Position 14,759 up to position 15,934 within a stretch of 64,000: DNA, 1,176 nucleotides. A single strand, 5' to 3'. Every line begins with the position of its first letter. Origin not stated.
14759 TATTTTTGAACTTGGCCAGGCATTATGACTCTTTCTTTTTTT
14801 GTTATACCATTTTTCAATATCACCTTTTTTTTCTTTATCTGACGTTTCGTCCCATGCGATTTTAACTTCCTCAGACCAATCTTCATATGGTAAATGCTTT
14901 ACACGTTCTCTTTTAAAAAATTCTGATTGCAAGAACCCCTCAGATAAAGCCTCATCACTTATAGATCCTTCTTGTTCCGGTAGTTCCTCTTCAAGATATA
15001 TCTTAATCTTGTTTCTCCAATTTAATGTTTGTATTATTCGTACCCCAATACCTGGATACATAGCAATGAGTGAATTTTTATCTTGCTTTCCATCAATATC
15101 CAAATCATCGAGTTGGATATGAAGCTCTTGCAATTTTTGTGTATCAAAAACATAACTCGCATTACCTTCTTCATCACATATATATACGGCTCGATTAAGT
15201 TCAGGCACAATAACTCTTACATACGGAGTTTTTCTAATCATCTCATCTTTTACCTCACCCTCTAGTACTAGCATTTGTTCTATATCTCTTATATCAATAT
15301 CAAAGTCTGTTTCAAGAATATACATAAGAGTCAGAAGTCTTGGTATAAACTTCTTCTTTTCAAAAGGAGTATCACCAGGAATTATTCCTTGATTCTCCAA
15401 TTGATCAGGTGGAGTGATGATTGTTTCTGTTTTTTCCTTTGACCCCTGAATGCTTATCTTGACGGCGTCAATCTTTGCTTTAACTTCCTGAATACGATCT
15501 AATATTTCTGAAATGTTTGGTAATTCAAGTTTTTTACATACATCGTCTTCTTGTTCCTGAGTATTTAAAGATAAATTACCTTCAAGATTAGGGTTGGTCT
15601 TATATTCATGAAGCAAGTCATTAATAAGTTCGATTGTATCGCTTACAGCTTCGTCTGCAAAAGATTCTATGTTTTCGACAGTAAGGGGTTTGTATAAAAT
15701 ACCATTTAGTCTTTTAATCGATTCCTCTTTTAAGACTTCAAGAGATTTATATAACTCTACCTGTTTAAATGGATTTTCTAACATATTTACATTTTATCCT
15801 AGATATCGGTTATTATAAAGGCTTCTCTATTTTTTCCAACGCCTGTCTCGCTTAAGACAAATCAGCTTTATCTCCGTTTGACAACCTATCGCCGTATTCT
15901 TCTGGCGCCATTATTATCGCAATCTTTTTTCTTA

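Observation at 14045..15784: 579-aa protein with four tandem Trp-rich ~65-aa repeats of unrecognised type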

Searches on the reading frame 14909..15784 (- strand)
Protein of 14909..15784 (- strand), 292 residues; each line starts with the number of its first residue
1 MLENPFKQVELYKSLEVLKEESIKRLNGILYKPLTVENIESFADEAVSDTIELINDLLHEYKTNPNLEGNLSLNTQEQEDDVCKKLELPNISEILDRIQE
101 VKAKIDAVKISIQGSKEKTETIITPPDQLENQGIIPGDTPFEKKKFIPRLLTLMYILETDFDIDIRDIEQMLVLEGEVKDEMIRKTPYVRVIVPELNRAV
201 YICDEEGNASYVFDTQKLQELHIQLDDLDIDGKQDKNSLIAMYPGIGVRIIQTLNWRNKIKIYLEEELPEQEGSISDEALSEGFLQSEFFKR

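Call 30: predict_structure(alignment_id=A2)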
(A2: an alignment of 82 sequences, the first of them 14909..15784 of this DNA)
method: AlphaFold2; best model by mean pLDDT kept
length: 292 residues; sequences in the alignment: 82
mean_pLDDT: 90.3   pTM: 0.87
mean pLDDT of the five models: 90.3, 89.6, 89.3, 88.6, 86.9
residues with pLDDT >= 90: 229; 70-90: 32; 50-70: 27; < 50: 4
segments of 3 or more residues with pLDDT < 50: 1-3
pLDDT, mean of each block of 10 residues (from residue 1): 51 92 97 96 98 97 93 94 95 95 97 92 86 58 86 97 96 95 91 98 93 98 97 95 96 93 95 71 80 67
secondary structure, 60 per line:
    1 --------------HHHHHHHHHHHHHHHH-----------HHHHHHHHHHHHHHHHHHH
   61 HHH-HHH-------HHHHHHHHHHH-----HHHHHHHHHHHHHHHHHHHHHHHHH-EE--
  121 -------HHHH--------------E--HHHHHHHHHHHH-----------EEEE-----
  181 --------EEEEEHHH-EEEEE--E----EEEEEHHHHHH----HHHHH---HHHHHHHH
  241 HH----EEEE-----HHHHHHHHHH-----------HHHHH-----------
elements in order: H15-30 H42-63 H75-85 H91-115 H128-131 H149-160 E172-175 E189-193 E198-202 E210-214 H215-220 H225-229 H233-242 E247-250 H256-265 H277-281
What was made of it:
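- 14909..15784 (-): N-terminal conserved domain, aa 1-292. It defines the family and has no known relatives. Net charge is about -24. AlphaFold2 pLDDT 90.3, pTM 0.87 (call 30).
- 15440..15742 (-): Helical-bundle subdomain, aa 15-115 (helices 15-30, 42-63, 75-85, 91-115). Secondary structure of the model (call 30).
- Checked: AlphaFold2 gives a compact globular domain (pLDDT 90.3, pTM 0.87) with helices at 15-30, 42-63, 75-85 and 91-115, then a five-stranded alpha/beta subdomain at 148-265 (call 30).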

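Call 40: fold_search(model_id=the predicted structure, library=viral)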
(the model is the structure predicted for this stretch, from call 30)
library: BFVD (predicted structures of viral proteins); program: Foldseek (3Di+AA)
matches with E <= 10: 383; with E <= 0.001: 0
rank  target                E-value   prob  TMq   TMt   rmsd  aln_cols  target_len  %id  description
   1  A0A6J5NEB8            1.5e-01  0.09  0.12  0.08  19.9       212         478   13  Phage-like element PBSX protein, XkdF [uncultured Caudovirales phage]
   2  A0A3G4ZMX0            1.9e-01  0.12  0.16  0.17  33.5       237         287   11  Uncharacterized protein [Terrestrivirus sp.]
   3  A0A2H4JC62            3.6e-01  0.12  0.16  0.18  19.1       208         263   12  Phage tail tape measure protein [uncultured Caudovirales phage]
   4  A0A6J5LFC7            4.2e-01  0.28  0.16  0.31   5.3        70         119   13  Uncharacterized protein [uncultured Caudovirales phage]
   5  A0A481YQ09            4.5e-01  0.23  0.15  0.19   7.6        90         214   13  Uncharacterized protein [Pithovirus LCDPAC02]
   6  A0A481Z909            4.5e-01  0.13  0.15  0.24  17.0       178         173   12  Uncharacterized protein (Fragment) [Pithovirus LCPAC302]
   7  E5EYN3                5.3e-01  0.47  0.15  0.46   7.5        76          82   16  (no name in the UniProt tables at hand)
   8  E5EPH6                5.3e-01  0.30  0.14  0.40  10.8        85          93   15  Uncharacterized protein [Acinetobacter phage Acj9]
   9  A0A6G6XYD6            5.6e-01  0.18  0.13  0.22   9.7        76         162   13  (no name in the UniProt tables at hand)
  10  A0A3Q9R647            6.2e-01  0.04  0.13  0.16  19.1       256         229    9  (no name in the UniProt tables at hand)
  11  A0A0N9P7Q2            6.6e-01  0.10  0.12  0.25  16.9        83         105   12  (no name in the UniProt tables at hand)
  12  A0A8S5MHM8            7.0e-01  0.28  0.13  0.31   3.1        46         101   17  Uncharacterized protein [Siphoviridae sp. ctvyM23]
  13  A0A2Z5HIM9            7.8e-01  0.25  0.12  0.19   5.5        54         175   15  (no name in the UniProt tables at hand)
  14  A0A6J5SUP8            8.2e-01  0.14  0.18  0.14  16.2       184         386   11  Uncharacterized protein [uncultured Caudovirales phage]
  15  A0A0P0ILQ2            8.7e-01  0.08  0.14  0.10  19.2       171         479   10  Internal (Core) protein [Pbunalikevirus phiFenriz]
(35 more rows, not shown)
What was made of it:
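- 14909..15784 (-): BFVD gives nothing at E<=0.001 (call 40).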

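Call 45: find_homologous_proteins(query=A2, max_evalue=0.001)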
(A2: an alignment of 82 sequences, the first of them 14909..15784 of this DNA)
Query A2 (82 sequences) (292 aa, profile of the alignment): 119 proteins with E <= 0.001 among 8000 candidates.
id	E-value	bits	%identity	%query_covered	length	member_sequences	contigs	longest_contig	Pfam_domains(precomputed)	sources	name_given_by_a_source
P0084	0.0e+0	1372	49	90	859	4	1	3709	-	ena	-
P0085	0.0e+0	1101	47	92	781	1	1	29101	-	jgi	-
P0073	0.0e+0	1015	42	94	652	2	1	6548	-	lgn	-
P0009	4.2e-283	959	50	91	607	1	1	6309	-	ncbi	-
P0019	1.3e-282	957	52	89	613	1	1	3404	-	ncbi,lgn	-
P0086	1.9e-265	900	39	93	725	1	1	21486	PF27226.1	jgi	jgi:hypothetical protein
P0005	2.6e-264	897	79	100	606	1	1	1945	-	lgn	-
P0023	4.2e-263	893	48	90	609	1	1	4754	-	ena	-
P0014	1.1e-261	888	52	91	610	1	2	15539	-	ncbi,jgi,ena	-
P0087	2.1e-260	884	45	92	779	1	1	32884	-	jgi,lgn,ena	-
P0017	8.1e-260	882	48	96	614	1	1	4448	-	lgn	-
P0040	9.3e-258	875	52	90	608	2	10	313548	-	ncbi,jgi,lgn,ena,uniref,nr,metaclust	ncbi:hypothetical protein A2738_03235 [Candidatus Nomurabacteria bacterium RIFCSPHIGHO2_01_FULL_42_1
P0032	6.2e-251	853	50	89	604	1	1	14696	-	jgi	jgi:hypothetical protein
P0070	2.8e-250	850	51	85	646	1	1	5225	-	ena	-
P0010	3.0e-249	847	50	99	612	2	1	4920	-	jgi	-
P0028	1.5e-246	838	48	90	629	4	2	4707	PF14882.12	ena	-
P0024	1.5e-215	736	50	95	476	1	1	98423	-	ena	-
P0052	4.8e-210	718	40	93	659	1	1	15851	PF14882.12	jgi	jgi:hypothetical protein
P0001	1.0e-177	611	100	100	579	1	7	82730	-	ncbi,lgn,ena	-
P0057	9.7e-149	515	46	88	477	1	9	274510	-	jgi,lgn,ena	-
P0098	7.4e-137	476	43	88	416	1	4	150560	-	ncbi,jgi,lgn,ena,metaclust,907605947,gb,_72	metaclust:\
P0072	3.7e-132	460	51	90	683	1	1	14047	-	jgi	jgi:uncharacterized protein (DUF2147 family)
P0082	4.4e-90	321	34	91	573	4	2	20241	-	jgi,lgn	jgi:hypothetical protein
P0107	1.9e-89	319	41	88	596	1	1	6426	-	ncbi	-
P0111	1.2e-77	280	38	88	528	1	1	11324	-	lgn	-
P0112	4.3e-77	278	30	87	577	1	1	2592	-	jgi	jgi:predicted HTH domain antitoxin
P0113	4.8e-75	272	34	95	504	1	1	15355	-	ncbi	-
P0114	2.0e-74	270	30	87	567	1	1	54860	-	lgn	-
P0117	1.3e-71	260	32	87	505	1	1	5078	-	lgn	-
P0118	3.3e-68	249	32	90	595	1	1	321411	-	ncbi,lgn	ncbi:MAG: hypothetical protein WCO35_00670 [Candidatus Nomurabacteria bacterium]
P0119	1.4e-48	184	33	86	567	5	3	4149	PF08279.19,PF13384.13,PF02954.26,PF13518.13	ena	-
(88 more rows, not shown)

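Call 46: search_protein_families(library=pfam, proteins=[P0086, P0112, P0119, P0114, P0118, P0107, P0113, P0117, P0111, P0084], max_evalue=0.01)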
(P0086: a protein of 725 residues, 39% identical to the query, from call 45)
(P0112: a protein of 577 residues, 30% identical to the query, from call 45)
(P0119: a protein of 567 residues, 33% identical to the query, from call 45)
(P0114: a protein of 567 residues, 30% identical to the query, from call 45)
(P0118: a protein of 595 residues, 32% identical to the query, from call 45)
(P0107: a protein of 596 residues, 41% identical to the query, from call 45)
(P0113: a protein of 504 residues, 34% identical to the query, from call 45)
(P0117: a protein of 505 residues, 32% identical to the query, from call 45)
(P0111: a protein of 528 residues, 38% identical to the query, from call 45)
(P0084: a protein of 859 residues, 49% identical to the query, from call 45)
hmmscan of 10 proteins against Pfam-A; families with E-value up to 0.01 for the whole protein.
P0086 (725 aa): 1 family
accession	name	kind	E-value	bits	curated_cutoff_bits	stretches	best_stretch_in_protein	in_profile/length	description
PF18756.6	Nmad4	-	0.0096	16.6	27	0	665-695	20-50/87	Nucleotide modification associated domain 4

P0112 (577 aa): 0 families

P0119 (567 aa): 15 families
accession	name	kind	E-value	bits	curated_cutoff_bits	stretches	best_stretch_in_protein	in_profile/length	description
PF08279.18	HTH_11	-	9.1e-07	29.1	25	0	505-525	17-37/55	HTH domain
PF02954.25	HTH_8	-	1.1e-06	28.7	22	1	504-522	19-37/42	Bacterial regulatory protein, Fis family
PF13518.12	HTH_28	-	3.2e-06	27.5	25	0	505-526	14-35/52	Helix-turn-helix domain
PF13384.12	HTH_23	-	8.4e-06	25.9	24.6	1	508-526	22-40/50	Homeodomain-like domain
PF13556.12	HTH_30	-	1.5e-05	25.2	27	0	404-431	11-38/59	PucR C-terminal helix-turn-helix domain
PF13730.12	HTH_36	-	2.3e-05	24.6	25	0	499-526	21-48/55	Helix-turn-helix domain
PF13551.12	HTH_29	-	2.9e-05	24.5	28.1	0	506-526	15-35/64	Winged helix-turn helix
PF01381.28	HTH_3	-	0.00011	22.6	23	0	506-525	12-31/55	Helix-turn-helix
PF14549.12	P22_Cro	-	0.00018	21.7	30.2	0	404-422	8-26/60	DNA-binding transcriptional regulator Cro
PF00165.29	HTH_AraC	-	0.00033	21.1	26.6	0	505-529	10-34/42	Bacterial regulatory helix-turn-helix proteins, AraC family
PF04967.18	HTH_10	-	0.00096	19.4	23.1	0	505-526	25-46/53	HTH DNA binding domain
PF13545.12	HTH_Crp_2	-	0.0013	19.1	27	0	409-438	26-56/70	Crp-like helix-turn-helix domain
PF13412.12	HTH_24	-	0.0016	18.4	21.9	0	506-526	20-40/48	Winged helix-turn-helix DNA-binding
PF21984.2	DnaD_N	-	0.0026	18.4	27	0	401-460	31-89/101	DnaD N-terminal domain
PF12802.13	MarR_2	-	0.0036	17.9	27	0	407-429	22-44/61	MarR family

P0114 (567 aa): 1 family
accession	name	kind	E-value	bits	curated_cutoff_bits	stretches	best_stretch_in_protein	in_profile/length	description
PF11950.13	DUF3467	-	0.01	16.3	25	0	239-282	44-90/92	Protein of unknown function (DUF3467)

P0118 (595 aa): 0 families

P0107 (596 aa): 1 family
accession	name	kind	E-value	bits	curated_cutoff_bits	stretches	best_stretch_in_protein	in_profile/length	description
PF21984.2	DnaD_N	-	0.0089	16.6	27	0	452-505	30-87/101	DnaD N-terminal domain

P0113 (504 aa): 2 families
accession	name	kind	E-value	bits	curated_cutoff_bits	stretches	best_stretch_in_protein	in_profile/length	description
PF06920.19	DHR-2_Lobe_A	-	0.0022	18.8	26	0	337-393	79-136/154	DHR-2, Lobe A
PF14992.11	TMCO5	-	0.0032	17.2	32.2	0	376-402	140-166/280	TMCO5 family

P0117 (505 aa): 0 families

P0111 (528 aa): 0 families

P0084 (859 aa): 0 families
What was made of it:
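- On Helix-turn-helix superfamily: Family members with replacement arrays do pass HTH models (P0119, call 46).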

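Call 50: find_encoding_contigs(protein=P0118, flank=5000, max_places=1)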
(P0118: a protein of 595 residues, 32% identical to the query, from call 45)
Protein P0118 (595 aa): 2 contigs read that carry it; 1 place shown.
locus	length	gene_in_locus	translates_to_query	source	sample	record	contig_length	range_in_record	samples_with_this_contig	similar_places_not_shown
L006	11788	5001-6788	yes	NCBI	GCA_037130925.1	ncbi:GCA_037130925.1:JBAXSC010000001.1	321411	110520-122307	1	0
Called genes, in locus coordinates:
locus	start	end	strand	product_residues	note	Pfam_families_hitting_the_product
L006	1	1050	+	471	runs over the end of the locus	PF01336:tRNA_anti-codon, PF00152:tRNA-synt_2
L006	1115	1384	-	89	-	-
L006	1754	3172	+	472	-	PF01554:MatE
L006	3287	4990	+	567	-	PF00999:Na_H_Exchanger, PF02254:TrkA_N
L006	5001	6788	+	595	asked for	-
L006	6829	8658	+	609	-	PF01935:DUF87 (weak), PF10412:TrwB_AAD_bind, PF12696:TraG-D_C (faint)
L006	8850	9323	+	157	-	-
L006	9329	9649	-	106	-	-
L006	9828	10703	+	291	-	PF13739:PdaC (weak), PF11738:DUF3298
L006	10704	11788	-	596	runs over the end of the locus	PF00664:ABC_membrane, PF00005:ABC_tran, PF02463:SMC_N (faint)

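Call 51: find_encoding_contigs(protein=P0098, flank=5000, max_places=1)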
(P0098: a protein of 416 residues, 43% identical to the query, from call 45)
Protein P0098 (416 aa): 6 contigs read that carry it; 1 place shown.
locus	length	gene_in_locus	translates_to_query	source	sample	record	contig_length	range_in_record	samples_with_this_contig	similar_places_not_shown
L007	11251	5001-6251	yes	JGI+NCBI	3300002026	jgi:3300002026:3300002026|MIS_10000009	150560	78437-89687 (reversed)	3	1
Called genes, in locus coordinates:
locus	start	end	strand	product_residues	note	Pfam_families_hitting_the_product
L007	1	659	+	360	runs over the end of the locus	-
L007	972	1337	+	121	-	-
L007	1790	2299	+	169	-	PF00293:NUDIX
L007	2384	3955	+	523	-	-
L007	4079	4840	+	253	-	-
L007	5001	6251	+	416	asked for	-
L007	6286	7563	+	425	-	PF10342:Kre9_KNH (faint)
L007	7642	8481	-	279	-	-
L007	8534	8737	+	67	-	-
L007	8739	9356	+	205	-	PF07690:MFS_1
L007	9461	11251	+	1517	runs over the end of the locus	PF01835:MG2, PF07703:A2M_BRD, PF00207:A2M, PF07678:TED_complement (weak), PF17973:bMG10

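Call 63: find_related_loci(query=A2, collection=genome_contigs, flank=4000)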
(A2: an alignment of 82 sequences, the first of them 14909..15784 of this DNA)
Query A2 (292 aa) in genome_contigs; peptide patterns used: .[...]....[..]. (x = any residue, [..] = any of these).
98 stretches matched a pattern; 18 encode a relative of the query (tblastn E <= 1e-3); 18 distinct loci.
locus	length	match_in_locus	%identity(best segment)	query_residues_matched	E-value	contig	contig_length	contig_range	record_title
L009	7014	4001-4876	67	1-292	3e-131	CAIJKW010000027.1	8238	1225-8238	uncultured bacterium isolate MJ-time_bin-4611 genome assembly, contig: bin-4611:27/57, whole genome shotgun sequence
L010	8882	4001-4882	59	1-292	9e-111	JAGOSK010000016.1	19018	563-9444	MAG: Candidatus Paceibacterota bacterium isolate Gw_Eff_bin_316 Gw_Eff_6126_length_19018_cov_23.803240, whole genome sho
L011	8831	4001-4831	52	13-291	3e-83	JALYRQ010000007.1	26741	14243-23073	MAG: bacterium isolate MDV bin93 SD1455_NODE_161_length_26741_cov_1.111332, whole genome shotgun sequence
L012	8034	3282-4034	53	14-268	1e-80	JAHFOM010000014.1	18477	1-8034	MAG: Candidatus Moraniibacteriota bacterium isolate nzgw503 NODE_2779_length_18478_cov_3.530098, whole genome shotgun se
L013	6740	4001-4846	47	12-291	8e-75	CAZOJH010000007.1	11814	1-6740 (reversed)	MAG TPA_asm: uncultured Candidatus Saccharibacteria bacterium isolate SRP272421_co3_138 genome assembly, contig: NODE_16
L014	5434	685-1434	52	14-264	1e-73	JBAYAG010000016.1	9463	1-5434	MAG: Candidatus Paceibacterota bacterium isolate SO_2016_CLC_T1_64 scaffold08564_PH3_Jul14_2016, whole genome shotgun se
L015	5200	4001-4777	49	13-272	2e-73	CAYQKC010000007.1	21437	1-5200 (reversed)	MAG TPA_asm: uncultured Candidatus Saccharibacteria bacterium isolate SRP093762_co1_171 genome assembly, contig: NODE_14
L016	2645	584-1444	50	4-292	2e-74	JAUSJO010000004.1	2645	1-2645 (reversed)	MAG: bacterium isolate E14_metabat.bin.303 E14_k141_54218, whole genome shotgun sequence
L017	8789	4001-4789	52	7-270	6e-72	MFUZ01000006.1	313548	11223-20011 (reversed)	MAG: Candidatus Nomurabacteria bacterium RIFCSPLOWO2_01_FULL_41_18 rifcsplowo2_01_scaffold_32, whole genome shotgun sequ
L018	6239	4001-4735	47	16-260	5e-61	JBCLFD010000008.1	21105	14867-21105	Candidatus Paceibacteria bacterium isolate SLM_LV1_02b-P15 Node_8_length_21105_cov_75.075953, whole genome shotgun seque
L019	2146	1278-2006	47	13-260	2e-62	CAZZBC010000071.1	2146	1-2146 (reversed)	MAG TPA_asm: uncultured Gammaproteobacteria bacterium isolate binchicken_co232_117 genome assembly, contig: NODE_90890_l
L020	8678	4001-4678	43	26-260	2e-58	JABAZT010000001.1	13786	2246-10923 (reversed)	MAG: Candidatus Gracilibacteria bacterium isolate HE327_NSB042 NODE_5668_length_13786_cov_4.537470, whole genome shotgun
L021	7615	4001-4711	42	15-257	9e-52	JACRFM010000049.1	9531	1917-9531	MAG: Candidatus Kerfeldbacteria bacterium isolate NC_groundwater_1725_Pr3_B-0.1um_43_11 SR-2_scaffold_141_1635637, whole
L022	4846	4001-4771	32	25-284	3e-39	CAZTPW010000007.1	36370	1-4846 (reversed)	MAG TPA_asm: uncultured Candidatus Saccharibacteria bacterium isolate SRP257259_co1_34 genome assembly, contig: NODE_116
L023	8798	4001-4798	34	12-272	8e-39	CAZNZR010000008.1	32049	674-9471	MAG TPA_asm: uncultured Candidatus Saccharibacteria bacterium isolate SRP278252_co1_680 genome assembly, contig: NODE_21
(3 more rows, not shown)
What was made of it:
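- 15143..15184 (-): Signature beta-hairpin motif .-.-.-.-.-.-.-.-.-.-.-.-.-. (aa 201-214), the most conserved stretch of the family. The pattern Y[IVL]CDEE[GD]N recovered 18 family loci from 185,579 species genomes (call 63).
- Distribution is sparse: 18 loci among 185,579 species genomes, found with a near-invariant motif (call 63).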

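Call 64: search_solved_structures(query=A2, max_evalue=10)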
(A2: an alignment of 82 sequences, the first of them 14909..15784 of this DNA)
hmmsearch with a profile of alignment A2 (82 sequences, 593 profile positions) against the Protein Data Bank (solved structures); distinct sequences matched with E-value up to 10: 21.
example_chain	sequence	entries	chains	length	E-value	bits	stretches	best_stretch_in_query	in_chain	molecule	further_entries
7o9v_A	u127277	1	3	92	0.046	15.7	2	62-110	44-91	General control transcription factor GCN4,hypothetical protein OMM_04225 residues 244-274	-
5kn4_A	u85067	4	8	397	0.1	14.6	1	53-106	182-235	Pavine N-methyltransferase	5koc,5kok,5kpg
5kpc_A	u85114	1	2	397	0.13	14.2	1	53-105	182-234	Pavine N-methyltransferase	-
7a25_D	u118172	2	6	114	0.14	14.2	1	371-446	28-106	Sybody 23 | Neutralising sybody (Sb23)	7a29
8jh5_C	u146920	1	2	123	0.23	13.4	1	375-447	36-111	nanobody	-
9eb9_E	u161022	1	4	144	0.54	12.2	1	376-447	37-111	Sybody94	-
2wpr_A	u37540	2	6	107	0.55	12.2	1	90-148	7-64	TRIMERIC AUTOTRANSPORTER ADHESIN FRAGMENT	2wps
8bvr_B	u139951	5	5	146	0.75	11.8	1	370-447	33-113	Synthetic nanobody (Sybody)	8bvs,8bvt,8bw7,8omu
4gip_D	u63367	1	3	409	0.99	11.4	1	63-117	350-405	Fusion glycoprotein F1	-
4wsg_A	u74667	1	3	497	2.2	10.2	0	67-114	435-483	Fusion glycoprotein F0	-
3wpo_A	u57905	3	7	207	2.2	10.2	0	90-121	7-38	Trimeric autotransporter adhesin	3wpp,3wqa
2b9b_A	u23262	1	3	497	2.4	10.1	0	65-114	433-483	Fusion glycoprotein F0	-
5app_A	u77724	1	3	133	2.4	10.1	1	89-117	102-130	General control protein GCN4,GENERAL CONTROL PROTEIN GCN4, OUTER MEMBRANE PROTEIN 100,Gene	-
2yo0_A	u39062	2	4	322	2.7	9.9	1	90-135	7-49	GENERAL CONTROL PROTEIN GCN4, PUTATIVE INNER MEMBRANE PROTEIN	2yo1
3zmf_A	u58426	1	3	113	3.7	9.5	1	90-118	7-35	GENERAL CONTROL PROTEIN GCN4, PUTATIVE INNER MEMBRANE PROTEIN, GENERAL CONTROL PROTEIN GCN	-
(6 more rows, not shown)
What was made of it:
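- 14909..15784 (-): PDB sequence profile search finds nothing (call 64).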

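Call 66: search_protein_families(library=padloc, proteins=[P0119, P0084, P0118], max_evalue=0.01)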
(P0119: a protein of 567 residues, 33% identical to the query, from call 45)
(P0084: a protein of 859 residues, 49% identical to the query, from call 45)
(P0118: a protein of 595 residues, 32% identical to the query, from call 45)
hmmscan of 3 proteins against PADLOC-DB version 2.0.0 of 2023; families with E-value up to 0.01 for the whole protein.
P0119 (567 aa): 3 families
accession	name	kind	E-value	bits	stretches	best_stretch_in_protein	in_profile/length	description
PDLC04133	mad1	-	5.6e-07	27.8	1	503-536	5-36/60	mads_1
PDLC01865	CARF3--CARF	-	0.0025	15.5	0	392-439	163-195/215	-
PDLC01434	CasR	-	0.0094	13.8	0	407-442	143-177/191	"CAS-I,CAS-II,CAS-III,CAS-IV,CAS-V,CAS-VI; associated_signaling"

P0084 (859 aa): 0 families

P0118 (595 aa): 0 families

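Call 67: search_protein_families(library=phrogs, proteins=[P0119, P0084, P0118], max_evalue=0.01)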
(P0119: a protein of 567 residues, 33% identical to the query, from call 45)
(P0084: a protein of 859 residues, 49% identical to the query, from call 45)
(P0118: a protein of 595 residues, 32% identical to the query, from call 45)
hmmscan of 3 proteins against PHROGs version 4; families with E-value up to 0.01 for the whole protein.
P0119 (567 aa): 8 families
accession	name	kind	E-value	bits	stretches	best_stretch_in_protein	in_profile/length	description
phrog_391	-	DNA, RNA and nucleotide metabolism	7.6e-05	23.5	0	398-480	31-103/298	replication initiation O-like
phrog_8540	-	DNA, RNA and nucleotide metabolism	8e-05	23.9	0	400-464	32-94/196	replication initiation O-like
phrog_1835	-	DNA, RNA and nucleotide metabolism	0.00015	22.2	0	503-537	67-103/301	HTH DNA binding protein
phrog_8102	-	DNA, RNA and nucleotide metabolism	0.00029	21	0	491-526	47-81/337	replication initiation protein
phrog_678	-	DNA, RNA and nucleotide metabolism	0.00052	20.7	0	405-470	85-150/346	replication initiation O-like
phrog_59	-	DNA, RNA and nucleotide metabolism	0.0012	19.3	0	482-532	245-275/423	HNH endonuclease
phrog_35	-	transcription regulation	0.0027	18.8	0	404-428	85-109/181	transcriptional repressor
phrog_125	-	DNA, RNA and nucleotide metabolism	0.0087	16.6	0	407-475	181-249/254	DNA invertase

P0084 (859 aa): 0 families

P0118 (595 aa): 0 families

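Call 77: find_related_loci(query=A2, collection=viral_contigs, flank=5000)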
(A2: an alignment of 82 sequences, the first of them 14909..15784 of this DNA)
Query A2 (292 aa) in viral_contigs; peptide patterns used: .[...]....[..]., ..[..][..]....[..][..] (x = any residue, [..] = any of these).
40 stretches matched a pattern, but none encodes a relative of the query by tblastn (E <= 1e-3).
